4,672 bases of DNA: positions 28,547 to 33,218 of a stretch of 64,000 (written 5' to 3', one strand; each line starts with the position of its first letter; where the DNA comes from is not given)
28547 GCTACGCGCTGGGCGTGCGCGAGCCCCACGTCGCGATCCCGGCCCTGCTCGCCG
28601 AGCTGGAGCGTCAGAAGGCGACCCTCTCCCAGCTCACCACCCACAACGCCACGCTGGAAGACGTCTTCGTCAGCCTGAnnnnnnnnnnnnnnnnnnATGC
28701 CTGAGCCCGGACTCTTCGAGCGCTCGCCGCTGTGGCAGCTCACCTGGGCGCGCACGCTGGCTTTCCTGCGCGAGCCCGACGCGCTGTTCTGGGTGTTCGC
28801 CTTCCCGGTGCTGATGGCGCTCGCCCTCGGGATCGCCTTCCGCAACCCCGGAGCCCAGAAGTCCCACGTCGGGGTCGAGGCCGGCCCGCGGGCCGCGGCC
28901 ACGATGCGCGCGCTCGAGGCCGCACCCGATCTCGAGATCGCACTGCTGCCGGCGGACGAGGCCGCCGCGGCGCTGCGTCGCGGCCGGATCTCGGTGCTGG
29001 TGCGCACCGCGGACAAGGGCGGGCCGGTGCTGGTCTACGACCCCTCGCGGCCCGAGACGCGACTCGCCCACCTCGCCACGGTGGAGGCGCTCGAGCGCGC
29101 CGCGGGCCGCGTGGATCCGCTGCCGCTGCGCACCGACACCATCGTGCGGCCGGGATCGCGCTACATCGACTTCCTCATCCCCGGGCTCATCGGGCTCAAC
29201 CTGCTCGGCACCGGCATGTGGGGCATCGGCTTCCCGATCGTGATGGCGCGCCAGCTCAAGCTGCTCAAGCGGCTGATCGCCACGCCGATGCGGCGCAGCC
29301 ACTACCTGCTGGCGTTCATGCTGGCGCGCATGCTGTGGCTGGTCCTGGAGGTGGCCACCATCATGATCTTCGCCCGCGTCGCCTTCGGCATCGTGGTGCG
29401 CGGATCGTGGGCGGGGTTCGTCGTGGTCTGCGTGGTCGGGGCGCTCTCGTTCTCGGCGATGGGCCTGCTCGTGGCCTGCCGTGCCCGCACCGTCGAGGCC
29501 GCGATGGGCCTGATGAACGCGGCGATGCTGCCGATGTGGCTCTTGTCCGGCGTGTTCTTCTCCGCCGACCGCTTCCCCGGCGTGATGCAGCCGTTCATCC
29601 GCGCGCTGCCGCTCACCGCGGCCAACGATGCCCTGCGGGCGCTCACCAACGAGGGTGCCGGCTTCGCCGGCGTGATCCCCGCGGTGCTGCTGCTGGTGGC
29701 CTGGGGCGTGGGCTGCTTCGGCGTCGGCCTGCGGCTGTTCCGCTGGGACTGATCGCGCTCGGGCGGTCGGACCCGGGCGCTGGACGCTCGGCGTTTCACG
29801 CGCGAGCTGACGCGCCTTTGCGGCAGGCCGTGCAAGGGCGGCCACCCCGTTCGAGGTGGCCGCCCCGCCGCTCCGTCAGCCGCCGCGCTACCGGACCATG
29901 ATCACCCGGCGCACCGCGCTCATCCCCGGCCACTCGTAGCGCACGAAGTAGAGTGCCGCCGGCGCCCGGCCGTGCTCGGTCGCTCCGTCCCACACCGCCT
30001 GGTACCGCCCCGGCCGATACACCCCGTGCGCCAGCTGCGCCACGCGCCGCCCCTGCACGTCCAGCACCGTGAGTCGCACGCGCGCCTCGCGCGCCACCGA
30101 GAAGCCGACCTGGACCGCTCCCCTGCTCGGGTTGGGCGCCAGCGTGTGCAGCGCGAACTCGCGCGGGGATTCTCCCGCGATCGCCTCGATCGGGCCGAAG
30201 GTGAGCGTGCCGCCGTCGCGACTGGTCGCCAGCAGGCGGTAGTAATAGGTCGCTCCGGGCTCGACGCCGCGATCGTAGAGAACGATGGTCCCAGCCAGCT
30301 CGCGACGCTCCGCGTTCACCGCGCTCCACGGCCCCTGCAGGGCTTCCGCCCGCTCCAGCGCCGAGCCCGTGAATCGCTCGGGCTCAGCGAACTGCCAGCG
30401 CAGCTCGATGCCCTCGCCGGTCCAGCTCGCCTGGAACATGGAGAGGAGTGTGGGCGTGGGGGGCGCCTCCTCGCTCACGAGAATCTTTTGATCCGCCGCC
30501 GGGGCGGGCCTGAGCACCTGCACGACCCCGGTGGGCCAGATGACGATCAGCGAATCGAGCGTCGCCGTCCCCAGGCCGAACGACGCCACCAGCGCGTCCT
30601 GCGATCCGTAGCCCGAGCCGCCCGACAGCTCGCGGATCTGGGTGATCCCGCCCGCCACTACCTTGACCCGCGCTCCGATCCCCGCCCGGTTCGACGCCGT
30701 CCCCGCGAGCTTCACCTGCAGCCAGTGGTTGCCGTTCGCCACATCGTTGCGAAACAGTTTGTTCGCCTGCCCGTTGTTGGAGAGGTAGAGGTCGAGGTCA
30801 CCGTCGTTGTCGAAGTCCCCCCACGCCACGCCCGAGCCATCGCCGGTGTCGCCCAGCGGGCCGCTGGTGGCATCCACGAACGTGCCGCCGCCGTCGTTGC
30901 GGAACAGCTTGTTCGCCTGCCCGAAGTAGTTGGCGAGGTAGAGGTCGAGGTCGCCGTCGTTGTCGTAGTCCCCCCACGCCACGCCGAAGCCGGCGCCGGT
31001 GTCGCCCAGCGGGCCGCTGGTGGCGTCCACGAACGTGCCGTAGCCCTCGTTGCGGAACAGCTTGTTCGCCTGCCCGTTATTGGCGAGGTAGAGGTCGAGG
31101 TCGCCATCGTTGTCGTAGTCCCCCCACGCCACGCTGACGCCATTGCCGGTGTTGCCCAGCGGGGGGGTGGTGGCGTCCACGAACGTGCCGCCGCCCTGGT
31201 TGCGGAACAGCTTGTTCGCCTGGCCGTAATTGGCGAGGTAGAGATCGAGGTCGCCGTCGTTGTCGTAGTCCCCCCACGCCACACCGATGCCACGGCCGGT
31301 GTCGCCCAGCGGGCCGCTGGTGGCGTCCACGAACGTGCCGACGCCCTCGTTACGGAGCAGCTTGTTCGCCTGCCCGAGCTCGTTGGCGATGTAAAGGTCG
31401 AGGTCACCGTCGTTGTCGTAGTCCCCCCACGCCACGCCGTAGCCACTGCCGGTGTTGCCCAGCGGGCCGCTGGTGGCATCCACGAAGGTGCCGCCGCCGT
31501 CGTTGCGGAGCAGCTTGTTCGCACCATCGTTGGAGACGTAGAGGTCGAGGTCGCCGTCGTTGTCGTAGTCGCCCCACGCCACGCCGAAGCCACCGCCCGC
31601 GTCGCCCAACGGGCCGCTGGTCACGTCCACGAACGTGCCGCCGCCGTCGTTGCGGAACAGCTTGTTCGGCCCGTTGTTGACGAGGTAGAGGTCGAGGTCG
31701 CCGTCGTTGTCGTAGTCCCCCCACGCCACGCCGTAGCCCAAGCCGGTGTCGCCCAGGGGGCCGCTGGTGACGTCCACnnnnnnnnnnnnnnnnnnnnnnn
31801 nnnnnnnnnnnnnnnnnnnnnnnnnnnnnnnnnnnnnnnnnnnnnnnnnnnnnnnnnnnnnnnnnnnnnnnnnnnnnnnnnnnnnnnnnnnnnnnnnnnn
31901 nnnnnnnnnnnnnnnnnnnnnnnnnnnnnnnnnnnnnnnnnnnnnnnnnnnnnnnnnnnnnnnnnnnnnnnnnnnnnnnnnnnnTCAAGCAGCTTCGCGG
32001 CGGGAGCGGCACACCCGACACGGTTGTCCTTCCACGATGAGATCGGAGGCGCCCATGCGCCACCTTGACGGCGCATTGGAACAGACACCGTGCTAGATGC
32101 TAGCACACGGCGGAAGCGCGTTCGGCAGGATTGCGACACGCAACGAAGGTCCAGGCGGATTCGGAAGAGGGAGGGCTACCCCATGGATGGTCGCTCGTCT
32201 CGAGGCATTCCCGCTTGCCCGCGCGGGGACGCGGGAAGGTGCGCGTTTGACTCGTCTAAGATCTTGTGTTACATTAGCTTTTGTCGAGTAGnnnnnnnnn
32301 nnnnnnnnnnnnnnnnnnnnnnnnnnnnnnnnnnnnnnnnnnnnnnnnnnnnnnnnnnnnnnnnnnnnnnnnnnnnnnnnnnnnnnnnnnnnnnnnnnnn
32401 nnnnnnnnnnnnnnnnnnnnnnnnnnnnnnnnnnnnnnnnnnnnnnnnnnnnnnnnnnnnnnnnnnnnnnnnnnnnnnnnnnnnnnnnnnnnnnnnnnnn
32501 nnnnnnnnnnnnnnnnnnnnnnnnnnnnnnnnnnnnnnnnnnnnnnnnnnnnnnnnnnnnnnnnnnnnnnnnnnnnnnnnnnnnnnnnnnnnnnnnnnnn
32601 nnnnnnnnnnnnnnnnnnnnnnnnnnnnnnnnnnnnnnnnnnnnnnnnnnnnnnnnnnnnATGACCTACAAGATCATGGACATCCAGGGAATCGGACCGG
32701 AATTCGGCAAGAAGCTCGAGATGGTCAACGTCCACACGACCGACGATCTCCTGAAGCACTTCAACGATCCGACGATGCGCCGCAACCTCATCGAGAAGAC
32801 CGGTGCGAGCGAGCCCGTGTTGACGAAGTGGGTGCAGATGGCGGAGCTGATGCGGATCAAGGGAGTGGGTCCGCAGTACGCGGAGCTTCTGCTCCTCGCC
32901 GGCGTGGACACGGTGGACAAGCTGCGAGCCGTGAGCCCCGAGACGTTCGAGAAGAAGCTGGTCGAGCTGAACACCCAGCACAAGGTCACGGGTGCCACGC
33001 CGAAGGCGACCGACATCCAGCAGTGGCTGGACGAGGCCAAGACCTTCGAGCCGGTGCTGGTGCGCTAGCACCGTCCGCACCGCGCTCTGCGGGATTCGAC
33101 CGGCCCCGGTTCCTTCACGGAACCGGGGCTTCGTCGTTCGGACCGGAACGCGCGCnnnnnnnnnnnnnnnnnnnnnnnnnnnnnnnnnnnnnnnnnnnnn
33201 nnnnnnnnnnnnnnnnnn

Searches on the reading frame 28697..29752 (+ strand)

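Call 26: search_protein_families(library=pfam, proteins=[window:28697-29752:+], max_evalue=0.001)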
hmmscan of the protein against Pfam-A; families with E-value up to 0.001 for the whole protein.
window:28697-29752:+ (351 aa): 2 families
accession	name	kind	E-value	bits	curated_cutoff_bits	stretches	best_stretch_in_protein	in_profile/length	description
PF01061.29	ABC2_membrane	-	1.9e-26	93.4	26.9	1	161-315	51-208/211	ABC-2 type transporter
PF12698.13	ABC2_membrane_3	-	2.9e-24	86.2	31.6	1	30-345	4-346/347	ABC-2 family transporter protein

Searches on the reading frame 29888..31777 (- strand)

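Call 26: search_protein_families(library=pfam, proteins=[window:29888-31777:-], max_evalue=0.001)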
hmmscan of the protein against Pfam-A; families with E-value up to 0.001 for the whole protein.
window:29888-31777:- (629 aa): 4 families
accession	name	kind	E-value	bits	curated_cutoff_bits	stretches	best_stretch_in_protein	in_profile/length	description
PF13517.12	FG-GAP_3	-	8.8e-79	260.5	26.9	7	170-230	1-60/61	FG-GAP-like repeat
PF01839.29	FG-GAP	-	1.5e-21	76.3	22.1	0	112-134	2-24/37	FG-GAP repeat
PF07593.17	UnbV_ASPIC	-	8.5e-17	61.2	23.4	1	366-430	1-65/68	ASPIC and UnbV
PF13860.13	FlgD_ig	-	0.00033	21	27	0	556-604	13-62/79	FlgD Ig-like domain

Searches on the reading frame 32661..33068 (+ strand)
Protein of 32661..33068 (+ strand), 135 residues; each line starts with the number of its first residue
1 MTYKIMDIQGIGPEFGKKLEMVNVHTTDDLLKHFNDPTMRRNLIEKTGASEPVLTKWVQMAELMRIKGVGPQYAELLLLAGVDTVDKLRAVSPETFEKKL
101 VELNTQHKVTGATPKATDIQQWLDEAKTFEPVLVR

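Call 26: search_protein_families(library=pfam, proteins=[window:32661-33068:+], max_evalue=0.001)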
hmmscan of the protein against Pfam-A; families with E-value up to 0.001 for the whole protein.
window:32661-33068:+ (135 aa): 5 families
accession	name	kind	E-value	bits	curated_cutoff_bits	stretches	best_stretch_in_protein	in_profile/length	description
PF14229.12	DUF4332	-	4.6e-30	104.8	23.2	1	10-128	2-121/122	Domain of unknown function (DUF4332)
PF14520.12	HHH_5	-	1.5e-08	35.5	27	1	62-97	3-38/57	Helix-hairpin-helix domain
PF10391.15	DNA_pol_lambd_f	-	3.9e-06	27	29.8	0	62-90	2-30/51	Fingers domain of DNA polymerase lambda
PF11731.14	Cdd1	-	1.3e-05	25.8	25.5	0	59-104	4-49/86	Pathogenicity locus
PF21999.2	IMS_HHH_1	-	5e-05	24.1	27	0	8-49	3-43/53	DNA polymerase-iota, thumb domain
